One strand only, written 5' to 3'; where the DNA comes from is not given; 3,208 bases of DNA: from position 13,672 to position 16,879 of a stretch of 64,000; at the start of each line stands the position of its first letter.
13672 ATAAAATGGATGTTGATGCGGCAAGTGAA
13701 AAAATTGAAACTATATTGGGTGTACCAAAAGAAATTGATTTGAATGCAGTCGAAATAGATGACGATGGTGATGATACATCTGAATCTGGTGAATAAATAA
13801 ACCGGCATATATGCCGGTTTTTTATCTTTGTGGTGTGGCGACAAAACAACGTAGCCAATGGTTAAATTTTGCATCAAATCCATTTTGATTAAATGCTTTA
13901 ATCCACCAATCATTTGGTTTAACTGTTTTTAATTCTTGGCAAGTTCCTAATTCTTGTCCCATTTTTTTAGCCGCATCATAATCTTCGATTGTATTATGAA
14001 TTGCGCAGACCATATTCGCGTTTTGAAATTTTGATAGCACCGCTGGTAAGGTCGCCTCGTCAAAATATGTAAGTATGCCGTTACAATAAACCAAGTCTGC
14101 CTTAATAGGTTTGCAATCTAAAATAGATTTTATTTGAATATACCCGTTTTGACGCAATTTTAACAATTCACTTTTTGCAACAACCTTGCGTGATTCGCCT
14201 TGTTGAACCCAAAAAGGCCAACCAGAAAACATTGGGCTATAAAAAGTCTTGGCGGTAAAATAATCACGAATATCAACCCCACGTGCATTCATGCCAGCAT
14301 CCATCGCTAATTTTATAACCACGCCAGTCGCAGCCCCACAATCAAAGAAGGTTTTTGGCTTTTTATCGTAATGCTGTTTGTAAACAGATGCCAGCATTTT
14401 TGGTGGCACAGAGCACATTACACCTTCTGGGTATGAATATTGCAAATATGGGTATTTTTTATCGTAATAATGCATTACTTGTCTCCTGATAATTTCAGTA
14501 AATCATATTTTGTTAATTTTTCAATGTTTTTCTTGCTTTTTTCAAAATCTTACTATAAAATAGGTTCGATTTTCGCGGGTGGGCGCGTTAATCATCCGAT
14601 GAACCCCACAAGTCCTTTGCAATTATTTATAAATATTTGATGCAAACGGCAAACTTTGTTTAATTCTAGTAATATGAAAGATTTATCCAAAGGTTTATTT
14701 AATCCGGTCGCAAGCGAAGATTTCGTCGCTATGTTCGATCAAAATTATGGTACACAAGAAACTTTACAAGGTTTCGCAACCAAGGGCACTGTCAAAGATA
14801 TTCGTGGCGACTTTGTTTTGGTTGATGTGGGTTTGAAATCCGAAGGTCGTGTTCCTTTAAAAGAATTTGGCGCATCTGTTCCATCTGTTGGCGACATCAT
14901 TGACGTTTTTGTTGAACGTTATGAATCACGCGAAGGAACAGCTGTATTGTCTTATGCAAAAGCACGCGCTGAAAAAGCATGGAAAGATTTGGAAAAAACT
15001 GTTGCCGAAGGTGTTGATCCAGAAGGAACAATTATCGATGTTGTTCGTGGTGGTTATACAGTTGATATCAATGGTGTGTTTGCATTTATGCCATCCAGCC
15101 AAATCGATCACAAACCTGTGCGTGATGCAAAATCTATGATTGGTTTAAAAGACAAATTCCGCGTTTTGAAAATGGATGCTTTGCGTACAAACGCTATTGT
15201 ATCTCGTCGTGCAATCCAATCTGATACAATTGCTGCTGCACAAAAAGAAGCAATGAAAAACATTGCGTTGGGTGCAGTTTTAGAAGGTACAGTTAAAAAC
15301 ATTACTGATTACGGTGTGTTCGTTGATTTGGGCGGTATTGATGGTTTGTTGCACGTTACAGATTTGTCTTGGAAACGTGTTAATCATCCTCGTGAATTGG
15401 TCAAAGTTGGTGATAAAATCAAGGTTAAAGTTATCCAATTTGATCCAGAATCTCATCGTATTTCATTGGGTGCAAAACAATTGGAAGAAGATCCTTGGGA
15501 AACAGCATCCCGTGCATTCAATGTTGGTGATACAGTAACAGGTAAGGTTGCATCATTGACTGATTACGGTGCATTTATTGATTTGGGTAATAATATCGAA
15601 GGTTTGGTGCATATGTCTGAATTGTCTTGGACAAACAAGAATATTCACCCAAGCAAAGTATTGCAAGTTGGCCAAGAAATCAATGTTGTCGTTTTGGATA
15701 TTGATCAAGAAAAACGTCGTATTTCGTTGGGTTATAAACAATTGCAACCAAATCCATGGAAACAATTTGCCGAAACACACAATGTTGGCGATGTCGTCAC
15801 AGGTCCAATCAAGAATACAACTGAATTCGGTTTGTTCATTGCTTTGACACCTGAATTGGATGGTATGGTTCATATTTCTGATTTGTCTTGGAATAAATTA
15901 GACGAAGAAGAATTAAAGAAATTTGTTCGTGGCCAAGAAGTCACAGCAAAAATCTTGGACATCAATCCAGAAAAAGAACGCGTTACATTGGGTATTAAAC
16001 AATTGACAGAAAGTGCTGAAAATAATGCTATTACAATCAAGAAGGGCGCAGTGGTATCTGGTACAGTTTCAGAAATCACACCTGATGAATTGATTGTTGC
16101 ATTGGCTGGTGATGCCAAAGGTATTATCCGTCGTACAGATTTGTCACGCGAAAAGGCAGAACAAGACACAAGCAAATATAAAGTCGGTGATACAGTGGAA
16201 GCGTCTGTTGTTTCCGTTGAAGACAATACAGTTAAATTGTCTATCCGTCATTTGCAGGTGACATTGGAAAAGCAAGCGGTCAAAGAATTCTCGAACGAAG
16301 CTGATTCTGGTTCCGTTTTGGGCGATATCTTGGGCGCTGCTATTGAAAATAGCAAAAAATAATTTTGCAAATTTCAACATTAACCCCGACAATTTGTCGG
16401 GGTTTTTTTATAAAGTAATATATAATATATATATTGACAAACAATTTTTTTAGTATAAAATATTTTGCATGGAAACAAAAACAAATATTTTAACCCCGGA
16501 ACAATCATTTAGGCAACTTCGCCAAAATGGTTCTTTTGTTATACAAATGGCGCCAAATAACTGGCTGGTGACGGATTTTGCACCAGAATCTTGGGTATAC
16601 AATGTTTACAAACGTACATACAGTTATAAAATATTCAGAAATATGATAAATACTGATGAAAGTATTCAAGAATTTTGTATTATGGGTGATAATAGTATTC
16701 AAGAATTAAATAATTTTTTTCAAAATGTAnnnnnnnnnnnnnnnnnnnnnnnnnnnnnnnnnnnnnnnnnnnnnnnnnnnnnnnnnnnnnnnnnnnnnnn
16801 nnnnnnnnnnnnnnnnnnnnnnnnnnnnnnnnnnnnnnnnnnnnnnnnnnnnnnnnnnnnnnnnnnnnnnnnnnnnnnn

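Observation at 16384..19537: Three tandem P-loop NMP-kinase (adenylate-kinase-like) paralogs, one flanked by duplicated terminator hairpins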

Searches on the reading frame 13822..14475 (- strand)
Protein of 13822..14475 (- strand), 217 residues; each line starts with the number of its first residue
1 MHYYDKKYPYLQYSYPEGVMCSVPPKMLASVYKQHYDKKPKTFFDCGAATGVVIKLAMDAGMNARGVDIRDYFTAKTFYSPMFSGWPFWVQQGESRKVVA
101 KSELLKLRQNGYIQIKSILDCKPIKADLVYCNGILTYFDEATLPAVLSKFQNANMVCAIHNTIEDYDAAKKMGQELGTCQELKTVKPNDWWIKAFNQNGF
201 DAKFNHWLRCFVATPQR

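Call 3: search_protein_families(library=pfam, proteins=[window:13822-14475:-], max_evalue=0.01)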
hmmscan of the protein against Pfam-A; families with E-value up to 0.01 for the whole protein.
window:13822-14475:- (217 aa): 1 family
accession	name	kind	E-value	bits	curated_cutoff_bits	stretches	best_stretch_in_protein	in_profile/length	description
PF07757.19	AdoMet_MTase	-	0.0047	17.6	27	0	28-95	49-109/115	Predicted AdoMet-dependent methyltransferase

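Call 4: search_protein_families(library=ncbifam, proteins=[window:13822-14475:-], max_evalue=0.01)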
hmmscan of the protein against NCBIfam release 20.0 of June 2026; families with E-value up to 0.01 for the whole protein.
window:13822-14475:- (217 aa): 0 families

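Call 40: search_protein_families(library=padloc, proteins=[window:13822-14475:-], max_evalue=0.01)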
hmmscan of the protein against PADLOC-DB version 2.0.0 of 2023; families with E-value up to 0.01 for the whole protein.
window:13822-14475:- (217 aa): 0 families

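Call 41: search_protein_families(library=phrogs, proteins=[window:13822-14475:-], max_evalue=0.01)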
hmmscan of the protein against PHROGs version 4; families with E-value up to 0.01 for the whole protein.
window:13822-14475:- (217 aa): 0 families

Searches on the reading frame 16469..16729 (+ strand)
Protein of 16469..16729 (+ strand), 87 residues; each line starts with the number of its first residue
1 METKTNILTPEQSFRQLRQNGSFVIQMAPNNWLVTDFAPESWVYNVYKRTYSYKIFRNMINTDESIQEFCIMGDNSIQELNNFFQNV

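Call 50: predict_structure(alignment_id=A4)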
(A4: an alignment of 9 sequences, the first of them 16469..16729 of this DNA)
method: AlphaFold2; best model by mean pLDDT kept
length: 87 residues; sequences in the alignment: 9
mean_pLDDT: 83.1   pTM: 0.73
mean pLDDT of the five models: 83.1, 82.6, 82.1, 80.1, 79.2
residues with pLDDT >= 90: 36; 70-90: 36; 50-70: 10; < 50: 5
segments of 3 or more residues with pLDDT < 50: 1-5
pLDDT, mean of each block of 10 residues (from residue 1): 58 89 85 85 90 89 77 91 83
secondary structure, 60 per line:
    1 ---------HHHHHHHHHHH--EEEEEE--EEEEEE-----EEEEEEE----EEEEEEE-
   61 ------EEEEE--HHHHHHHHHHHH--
elements in order: H10-20 E23-28 E31-36 E42-48 E53-59 E67-71 H74-85
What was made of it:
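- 16469..16735 (+): K1 N-terminal orphan domain (about 89 residues; helix, five strands, helix). AlphaFold2 gives pLDDT 83 for all five models (call 50).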

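Call 55: fold_search(model_id=the predicted structure, library=pdb)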
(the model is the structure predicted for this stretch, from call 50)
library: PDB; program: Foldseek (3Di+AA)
matches with E <= 10: 531; with E <= 0.001: 0
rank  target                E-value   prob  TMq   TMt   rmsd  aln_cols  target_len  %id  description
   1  4n7v_A                3.1e-01  0.25  0.27  0.13  13.9        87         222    9  Crystal structure of human Plk4 cryptic polo box (CPB) in complex with a Cep152 N-terminal fragment (released 2014-07-02)
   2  7jvm_B                3.7e-01  0.51  0.35  0.08  11.1        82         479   12  Non-receptor Protein Tyrosine Phosphatase SHP2 in Complex with Allosteric Inhibitor TNO155 (released 2020-09-23)
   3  7fds_A                4.1e-01  0.21  0.27  0.23  10.1       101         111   14  High resolution crystal structure of LpqH from Mycobacterium tuberculosis (released 2021-12-15)
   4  6w38_B                4.9e-01  0.20  0.26  0.13  13.8        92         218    8  Crystal structure of the FAM46C/Plk4 complex (released 2020-05-06)
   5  3eb8_B                5.5e-01  0.63  0.46  0.15   6.1        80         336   11  VirA (released 2008-09-30)
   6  2it9_D                5.5e-01  0.16  0.26  0.21   9.5        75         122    7  Crystal structure of a protein with unknown function from DUF155 family (YP_292156.1) from Prochlorococcus sp. NATL2A  (released 2006-11-28)
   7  4zjm_D                5.5e-01  0.13  0.21  0.17  10.8        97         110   13  Crystal Structure of Mycobacterium tuberculosis LpqH (Rv3763) (released 2015-05-13)
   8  6d7k_H                6.1e-01  0.30  0.30  0.37  11.6        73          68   11  Complex structure of Methane monooxygenase hydroxylase in complex with inhibitory subunit (released 2019-06-26)
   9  6w3i_B                6.5e-01  0.23  0.30  0.14  13.7        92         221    6  Crystal structure of a FAM46C mutant in complex with Plk4 (released 2020-05-06)
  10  6n46_A                7.7e-01  0.15  0.27  0.15  10.3        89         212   10  Crystal structure of the cryptic polo box domain of a human activated Plk4 (released 2019-09-04)
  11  4wac                  8.6e-01  0.63  0.46  0.10   3.8        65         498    9  Crystal Structure of TarM (released 2015-02-25)
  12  8xpg_B                8.6e-01  0.15  0.28  0.13  13.8        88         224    9  The Crystal Structure of polo box domain of Plk4 from Biortus. (released 2024-03-06)
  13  4n7z_A                8.6e-01  0.12  0.22  0.12  13.7        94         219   10  Crystal structure of human Plk4 cryptic polo box (CPB) in complex with a Cep192 N-terminal fragment (released 2014-07-02)
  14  6mjb_A                9.1e-01  0.23  0.36  0.32  10.2       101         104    7  Structure of Candida glabrata Csm1:Dsn1(14-72) complex (released 2018-11-07)
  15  4x7r_A                9.6e-01  0.60  0.46  0.11   3.8        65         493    9  Crystal structure of S. aureus TarM G117R mutant in complex with Fondaparinux, alpha-GlcNAc-glycerol and UDP (released 2015-02-25)
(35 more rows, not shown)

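Call 70: search_protein_representatives(alignment_id=A4)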
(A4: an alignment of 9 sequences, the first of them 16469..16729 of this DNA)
Query: 9 sequences, 86 profile positions. Proteins with E-value up to 0.001 (for the whole library): 3; up to 1e-10: 2; up to 1e-30: 0. The best 3 are listed.
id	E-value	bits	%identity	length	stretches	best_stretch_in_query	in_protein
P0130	5.3e-25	103.4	-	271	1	9-86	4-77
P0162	1.7e-21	92.1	-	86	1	9-74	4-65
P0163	4.8e-06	42.6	-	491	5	8-48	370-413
